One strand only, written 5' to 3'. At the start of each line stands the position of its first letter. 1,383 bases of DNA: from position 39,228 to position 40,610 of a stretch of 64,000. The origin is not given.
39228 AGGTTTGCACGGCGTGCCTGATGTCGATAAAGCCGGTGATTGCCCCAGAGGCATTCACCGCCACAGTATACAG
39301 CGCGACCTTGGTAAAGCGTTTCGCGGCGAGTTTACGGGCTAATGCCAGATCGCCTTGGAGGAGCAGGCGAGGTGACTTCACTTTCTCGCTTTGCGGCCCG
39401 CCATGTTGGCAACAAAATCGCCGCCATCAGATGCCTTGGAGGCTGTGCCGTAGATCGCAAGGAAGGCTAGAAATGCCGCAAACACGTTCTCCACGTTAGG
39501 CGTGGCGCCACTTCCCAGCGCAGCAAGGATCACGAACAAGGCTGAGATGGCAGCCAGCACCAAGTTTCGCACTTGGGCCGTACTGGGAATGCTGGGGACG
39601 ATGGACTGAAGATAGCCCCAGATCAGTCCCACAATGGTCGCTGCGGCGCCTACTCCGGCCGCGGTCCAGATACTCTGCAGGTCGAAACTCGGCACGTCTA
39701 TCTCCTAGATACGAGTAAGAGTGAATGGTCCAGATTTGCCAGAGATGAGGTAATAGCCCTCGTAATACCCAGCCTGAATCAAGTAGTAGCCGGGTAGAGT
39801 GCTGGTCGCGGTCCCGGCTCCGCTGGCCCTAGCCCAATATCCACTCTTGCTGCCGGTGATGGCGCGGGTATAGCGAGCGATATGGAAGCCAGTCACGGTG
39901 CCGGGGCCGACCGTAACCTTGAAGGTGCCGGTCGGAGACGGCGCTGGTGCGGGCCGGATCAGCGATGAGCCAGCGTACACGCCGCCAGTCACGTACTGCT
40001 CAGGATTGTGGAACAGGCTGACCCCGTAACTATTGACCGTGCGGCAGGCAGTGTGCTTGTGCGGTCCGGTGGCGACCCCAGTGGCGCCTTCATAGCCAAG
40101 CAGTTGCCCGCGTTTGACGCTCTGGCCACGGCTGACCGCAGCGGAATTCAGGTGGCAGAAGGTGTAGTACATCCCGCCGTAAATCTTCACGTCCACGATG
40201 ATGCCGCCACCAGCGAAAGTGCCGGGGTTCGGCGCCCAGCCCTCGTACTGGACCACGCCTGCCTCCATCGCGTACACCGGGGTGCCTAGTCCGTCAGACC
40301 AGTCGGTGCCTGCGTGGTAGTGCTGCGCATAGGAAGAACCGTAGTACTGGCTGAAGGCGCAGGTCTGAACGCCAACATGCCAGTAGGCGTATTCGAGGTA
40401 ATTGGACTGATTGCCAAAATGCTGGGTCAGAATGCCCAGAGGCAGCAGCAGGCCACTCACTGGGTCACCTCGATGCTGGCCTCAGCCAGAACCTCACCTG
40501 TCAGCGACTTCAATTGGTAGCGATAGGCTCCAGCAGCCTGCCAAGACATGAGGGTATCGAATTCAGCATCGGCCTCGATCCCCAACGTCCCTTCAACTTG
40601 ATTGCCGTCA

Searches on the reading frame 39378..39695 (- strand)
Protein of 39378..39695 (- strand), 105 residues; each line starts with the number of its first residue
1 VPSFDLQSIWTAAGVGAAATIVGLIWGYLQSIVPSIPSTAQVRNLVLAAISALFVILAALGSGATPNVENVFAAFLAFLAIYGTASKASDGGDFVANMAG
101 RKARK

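Call 3: search_protein_families(library=pfam, proteins=[window:39378-39695:-], max_evalue=0.01)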
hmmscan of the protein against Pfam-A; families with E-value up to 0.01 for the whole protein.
window:39378-39695:- (105 aa): 1 family
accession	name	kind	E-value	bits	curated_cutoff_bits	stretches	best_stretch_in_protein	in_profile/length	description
PF13197.11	DUF4013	-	0.0096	16.2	26.9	0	1-80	34-97/168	Protein of unknown function (DUF4013)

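Call 4: search_protein_families(library=phrogs, proteins=[window:39378-39695:-], max_evalue=0.01)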
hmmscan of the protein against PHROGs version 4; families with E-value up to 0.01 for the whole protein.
window:39378-39695:- (105 aa): 0 families

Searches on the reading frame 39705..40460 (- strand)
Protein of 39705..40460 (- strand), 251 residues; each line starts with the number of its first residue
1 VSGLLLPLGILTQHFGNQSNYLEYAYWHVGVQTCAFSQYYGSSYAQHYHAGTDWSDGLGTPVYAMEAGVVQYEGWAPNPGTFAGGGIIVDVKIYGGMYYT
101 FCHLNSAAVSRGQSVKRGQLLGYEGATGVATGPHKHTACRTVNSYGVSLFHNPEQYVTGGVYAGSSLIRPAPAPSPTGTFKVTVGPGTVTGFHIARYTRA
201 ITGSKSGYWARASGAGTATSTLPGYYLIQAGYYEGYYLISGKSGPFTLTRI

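Call 3: search_protein_families(library=pfam, proteins=[window:39705-40460:-], max_evalue=0.01)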
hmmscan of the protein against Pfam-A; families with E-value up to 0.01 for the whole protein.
window:39705-40460:- (251 aa): 1 family
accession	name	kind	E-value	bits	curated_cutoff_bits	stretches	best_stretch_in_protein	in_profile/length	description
PF01551.29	Peptidase_M23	-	1.7e-17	63.8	28.7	1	48-141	2-89/96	Peptidase family M23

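Call 4: search_protein_families(library=phrogs, proteins=[window:39705-40460:-], max_evalue=0.01)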
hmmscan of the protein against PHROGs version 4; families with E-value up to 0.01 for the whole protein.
window:39705-40460:- (251 aa): 21 families
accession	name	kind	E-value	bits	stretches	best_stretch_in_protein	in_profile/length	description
phrog_7767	-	other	4.7e-18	66.6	1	42-158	14-120/194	metallo-endopeptidase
phrog_14988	-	other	3.8e-15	57.3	1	35-163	15-149/272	peptidase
phrog_6700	-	lysis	1e-14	53.5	1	41-138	2618-2710/2898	endolysin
phrog_10030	-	tail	3.7e-12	45.4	1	46-141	1911-2007/2105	tail length tape measure protein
phrog_3084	-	lysis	1.1e-11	45.4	1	40-184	16-164/468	endolysin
phrog_28672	-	other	1.1e-10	41.8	1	39-147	279-381/397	metallo-endopeptidase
phrog_880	-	lysis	1.4e-10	42.2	1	33-169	14-148/435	endolysin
phrog_21656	-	other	2.1e-10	40.3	1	41-166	629-752/1022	peptidase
phrog_28089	-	lysis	1.1e-09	37.8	1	40-157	582-697/1141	endolysin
phrog_3578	-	lysis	2.6e-09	38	1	47-141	234-338/405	endolysin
phrog_1067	-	head and packaging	4.9e-09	36.2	1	37-160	743-866/991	minor head protein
phrog_4070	-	tail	2e-07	30.5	1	36-157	611-727/989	tail length tape measure protein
phrog_16615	-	other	8.8e-07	29.1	1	34-142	404-507/529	peptidase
phrog_8537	-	unknown function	3.3e-06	27.6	1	48-156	15-117/384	-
phrog_11037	-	unknown function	1.7e-05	25.2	1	98-146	242-290/365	-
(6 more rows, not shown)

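Call 43: find_related_loci(query=window:39705-40460:-, collection=viral_contigs, flank=6000)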
Query window:39705-40460:- (251 aa) in viral_contigs; peptide patterns used: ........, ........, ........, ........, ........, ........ (x = any residue, [..] = any of these).
6 stretches matched a pattern; 1 encode a relative of the query (tblastn E <= 1e-3); 1 distinct loci.
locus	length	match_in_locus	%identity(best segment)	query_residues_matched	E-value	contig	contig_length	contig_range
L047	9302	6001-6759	60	1-251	1e-91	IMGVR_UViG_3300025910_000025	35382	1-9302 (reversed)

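Call 49: search_protein_families(library=pfam, proteins=[L047:7054-8067:+, L047:8345-8866:+, L047:8076-8348:+], max_evalue=0.01)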
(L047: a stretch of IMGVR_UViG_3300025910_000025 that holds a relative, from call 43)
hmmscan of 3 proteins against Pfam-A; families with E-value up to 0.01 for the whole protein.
L047:7054-8067:+ (337 aa): 0 families

L047:8345-8866:+ (173 aa): 0 families

L047:8076-8348:+ (90 aa): 0 families

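Call 62: search_protein_families(library=phrogs, proteins=[L047:7054-8067:+, L047:8345-8866:+, L047:6773-7057:+], max_evalue=0.01)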
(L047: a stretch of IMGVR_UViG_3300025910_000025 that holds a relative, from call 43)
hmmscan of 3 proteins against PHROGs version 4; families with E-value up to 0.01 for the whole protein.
L047:7054-8067:+ (337 aa): 1 family
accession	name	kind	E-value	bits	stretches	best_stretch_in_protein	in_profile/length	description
phrog_15428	-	unknown function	0.0087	17.1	0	14-58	18-61/168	-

L047:8345-8866:+ (173 aa): 0 families

L047:6773-7057:+ (94 aa): 1 family
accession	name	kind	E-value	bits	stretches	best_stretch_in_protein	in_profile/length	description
phrog_1299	-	lysis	3.7e-10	40.5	1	7-91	7-87/100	holin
